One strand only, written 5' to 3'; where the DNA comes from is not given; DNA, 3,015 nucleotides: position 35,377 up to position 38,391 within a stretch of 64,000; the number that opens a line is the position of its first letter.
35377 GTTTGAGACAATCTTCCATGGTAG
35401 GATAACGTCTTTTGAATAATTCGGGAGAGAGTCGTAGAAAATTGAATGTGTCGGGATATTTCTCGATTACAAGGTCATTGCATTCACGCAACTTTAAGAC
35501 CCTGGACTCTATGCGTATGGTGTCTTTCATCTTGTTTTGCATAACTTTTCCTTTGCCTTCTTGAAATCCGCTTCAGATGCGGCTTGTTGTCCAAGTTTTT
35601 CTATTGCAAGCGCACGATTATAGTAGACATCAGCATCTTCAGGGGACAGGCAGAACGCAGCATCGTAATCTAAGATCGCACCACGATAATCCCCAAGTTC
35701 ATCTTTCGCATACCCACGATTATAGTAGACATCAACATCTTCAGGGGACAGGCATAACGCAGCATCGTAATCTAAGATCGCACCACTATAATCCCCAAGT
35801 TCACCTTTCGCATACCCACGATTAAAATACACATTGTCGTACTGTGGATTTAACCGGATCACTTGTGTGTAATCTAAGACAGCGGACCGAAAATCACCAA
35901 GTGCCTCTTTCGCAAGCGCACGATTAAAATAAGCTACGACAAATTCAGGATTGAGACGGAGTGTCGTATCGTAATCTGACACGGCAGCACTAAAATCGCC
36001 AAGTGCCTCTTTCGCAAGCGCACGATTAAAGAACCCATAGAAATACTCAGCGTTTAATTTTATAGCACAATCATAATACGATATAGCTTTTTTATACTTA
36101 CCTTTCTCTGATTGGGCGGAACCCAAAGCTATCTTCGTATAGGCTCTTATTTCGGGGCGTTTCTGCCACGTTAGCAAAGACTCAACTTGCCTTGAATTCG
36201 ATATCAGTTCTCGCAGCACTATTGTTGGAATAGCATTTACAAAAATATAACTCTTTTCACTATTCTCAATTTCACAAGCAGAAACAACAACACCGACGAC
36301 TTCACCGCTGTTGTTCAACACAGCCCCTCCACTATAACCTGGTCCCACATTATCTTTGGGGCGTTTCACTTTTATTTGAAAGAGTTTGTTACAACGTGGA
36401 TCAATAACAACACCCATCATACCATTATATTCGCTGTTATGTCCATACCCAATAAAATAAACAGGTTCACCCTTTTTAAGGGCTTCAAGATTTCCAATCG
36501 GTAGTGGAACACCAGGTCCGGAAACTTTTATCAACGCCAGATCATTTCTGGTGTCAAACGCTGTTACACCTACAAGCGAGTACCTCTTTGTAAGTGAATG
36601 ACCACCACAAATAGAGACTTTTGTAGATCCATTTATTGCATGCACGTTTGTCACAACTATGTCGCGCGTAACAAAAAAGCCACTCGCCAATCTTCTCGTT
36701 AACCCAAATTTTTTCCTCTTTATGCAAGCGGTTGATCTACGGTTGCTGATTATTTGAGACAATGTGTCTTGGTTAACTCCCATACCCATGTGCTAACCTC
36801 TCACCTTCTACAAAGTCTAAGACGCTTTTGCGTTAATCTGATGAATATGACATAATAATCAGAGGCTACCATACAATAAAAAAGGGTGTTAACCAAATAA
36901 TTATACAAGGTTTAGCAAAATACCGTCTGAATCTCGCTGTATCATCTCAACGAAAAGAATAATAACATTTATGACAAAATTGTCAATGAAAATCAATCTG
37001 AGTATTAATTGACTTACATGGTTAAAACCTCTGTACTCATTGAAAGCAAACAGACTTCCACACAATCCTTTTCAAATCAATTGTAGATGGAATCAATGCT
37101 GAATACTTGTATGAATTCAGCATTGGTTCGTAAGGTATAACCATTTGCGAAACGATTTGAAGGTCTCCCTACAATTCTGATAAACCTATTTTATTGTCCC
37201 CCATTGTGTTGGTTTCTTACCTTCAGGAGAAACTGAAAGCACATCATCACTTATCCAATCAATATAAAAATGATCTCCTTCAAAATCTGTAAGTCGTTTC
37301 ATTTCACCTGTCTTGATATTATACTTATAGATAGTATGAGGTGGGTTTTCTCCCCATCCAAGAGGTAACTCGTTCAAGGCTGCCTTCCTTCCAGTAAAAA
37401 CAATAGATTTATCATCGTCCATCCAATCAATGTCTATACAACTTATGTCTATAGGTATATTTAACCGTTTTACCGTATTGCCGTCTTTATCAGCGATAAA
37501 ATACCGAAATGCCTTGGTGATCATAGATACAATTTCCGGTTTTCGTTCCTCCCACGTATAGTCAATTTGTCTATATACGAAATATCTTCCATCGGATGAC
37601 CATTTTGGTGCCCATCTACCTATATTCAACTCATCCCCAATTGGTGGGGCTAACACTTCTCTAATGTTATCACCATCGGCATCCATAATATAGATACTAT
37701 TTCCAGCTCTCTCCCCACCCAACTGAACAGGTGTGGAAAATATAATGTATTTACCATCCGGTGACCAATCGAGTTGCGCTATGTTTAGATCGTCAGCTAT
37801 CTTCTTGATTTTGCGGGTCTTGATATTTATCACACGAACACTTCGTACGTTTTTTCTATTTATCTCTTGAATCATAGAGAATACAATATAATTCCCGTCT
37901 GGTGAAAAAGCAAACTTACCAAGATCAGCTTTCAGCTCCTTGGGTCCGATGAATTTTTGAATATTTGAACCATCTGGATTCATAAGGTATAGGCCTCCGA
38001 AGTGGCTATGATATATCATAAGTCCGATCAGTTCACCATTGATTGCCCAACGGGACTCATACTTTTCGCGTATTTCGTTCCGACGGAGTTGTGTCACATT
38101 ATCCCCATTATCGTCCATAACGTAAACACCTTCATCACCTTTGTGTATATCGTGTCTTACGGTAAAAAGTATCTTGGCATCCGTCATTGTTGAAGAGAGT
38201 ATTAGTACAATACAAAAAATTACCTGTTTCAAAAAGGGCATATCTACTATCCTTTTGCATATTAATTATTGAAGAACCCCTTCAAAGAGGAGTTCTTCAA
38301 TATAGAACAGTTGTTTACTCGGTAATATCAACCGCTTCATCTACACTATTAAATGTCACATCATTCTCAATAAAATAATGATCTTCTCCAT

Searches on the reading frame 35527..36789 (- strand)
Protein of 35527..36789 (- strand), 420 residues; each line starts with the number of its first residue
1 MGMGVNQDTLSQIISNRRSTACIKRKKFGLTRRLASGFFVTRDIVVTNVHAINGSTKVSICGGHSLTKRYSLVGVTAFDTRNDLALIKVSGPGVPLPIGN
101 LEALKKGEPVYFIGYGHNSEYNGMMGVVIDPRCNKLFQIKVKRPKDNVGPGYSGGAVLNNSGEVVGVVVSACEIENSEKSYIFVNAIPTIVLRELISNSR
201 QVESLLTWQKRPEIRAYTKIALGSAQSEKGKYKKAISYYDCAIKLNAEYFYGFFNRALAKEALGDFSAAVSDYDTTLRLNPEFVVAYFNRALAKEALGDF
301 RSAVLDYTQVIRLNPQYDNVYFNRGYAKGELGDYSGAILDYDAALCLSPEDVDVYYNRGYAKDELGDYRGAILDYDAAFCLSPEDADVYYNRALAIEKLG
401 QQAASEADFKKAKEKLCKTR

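Call 28: search_protein_families(library=pfam, proteins=[window:35527-36789:-], max_evalue=0.001)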
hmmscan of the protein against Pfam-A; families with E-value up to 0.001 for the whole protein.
window:35527-36789:- (420 aa): 15 families
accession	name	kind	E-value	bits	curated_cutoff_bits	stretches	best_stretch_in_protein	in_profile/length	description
PF13414.12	TPR_11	-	3.2e-32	110.4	26.8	4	330-361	6-37/42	TPR repeat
PF00515.34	TPR_1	-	1.1e-31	107.7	27.8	5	285-317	2-34/34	Tetratricopeptide repeat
PF13181.12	TPR_8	-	1.8e-22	78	25.7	0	286-317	3-34/34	Tetratricopeptide repeat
PF07719.23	TPR_2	-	5.9e-22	76.4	27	1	286-317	3-34/34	Tetratricopeptide repeat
PF13431.12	TPR_17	-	5.8e-19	67.2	24.4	0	307-337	2-32/34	Tetratricopeptide repeat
PF13371.12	TPR_9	-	2.4e-17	63.2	35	2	228-282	7-61/73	Tetratricopeptide repeat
PF13432.12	TPR_16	-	1.3e-16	61.1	32.7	4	255-315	2-62/65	Tetratricopeptide repeat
PF13365.12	Trypsin_2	-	1.9e-14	55.1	27.6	1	35-167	1-144/144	Trypsin-like peptidase domain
PF13428.12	TPR_14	-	2.8e-11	43.4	23.5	0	353-393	2-42/44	Tetratricopeptide repeat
PF00089.32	Trypsin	-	2.1e-09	38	20.6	1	32-184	24-213/220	Trypsin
PF14559.12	TPR_19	-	1.5e-07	32.1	25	0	331-371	4-44/68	Tetratricopeptide repeat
PF13174.12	TPR_6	-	7.4e-06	26.7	26.3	0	286-316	2-32/33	Tetratricopeptide repeat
PF13424.12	TPR_12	-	1.5e-05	25.5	30.1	0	216-245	45-74/77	Tetratricopeptide repeat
PF24575.1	TPR_Slam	-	0.00043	21.1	35.2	0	288-322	51-85/104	Surface lipoprotein assembly modifier, N-terminal TPR repeats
PF13176.12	TPR_7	-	0.00088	19.6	27.9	0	221-240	4-23/36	Tetratricopeptide repeat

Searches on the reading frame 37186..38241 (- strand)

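Call 28: search_protein_families(library=pfam, proteins=[window:37186-38241:-], max_evalue=0.001)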
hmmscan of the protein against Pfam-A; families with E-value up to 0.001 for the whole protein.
window:37186-38241:- (351 aa): 5 families
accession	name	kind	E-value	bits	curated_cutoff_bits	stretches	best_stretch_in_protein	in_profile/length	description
PF07676.18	PD40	-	2.2e-10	40.7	20.9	0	110-122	14-26/38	WD40-like Beta Propeller Repeat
PF02897.21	Peptidase_S9_N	-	4.6e-06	26.1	24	1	105-170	124-188/414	Prolyl oligopeptidase, N-terminal beta-propeller domain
PF25174.1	Beta-prop_THOC3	-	0.00015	21.3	305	0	106-170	90-148/272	THOC3 beta-propeller domain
PF00930.27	DPPIV_N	-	0.00021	20.6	22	0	113-170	1-61/354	Dipeptidyl peptidase IV (DPP IV) N-terminal region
PF24797.1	Beta-prop_WDR35_TULP_N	-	0.00027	20.6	80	0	100-238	151-286/332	WDR35/TULP4 N-terminal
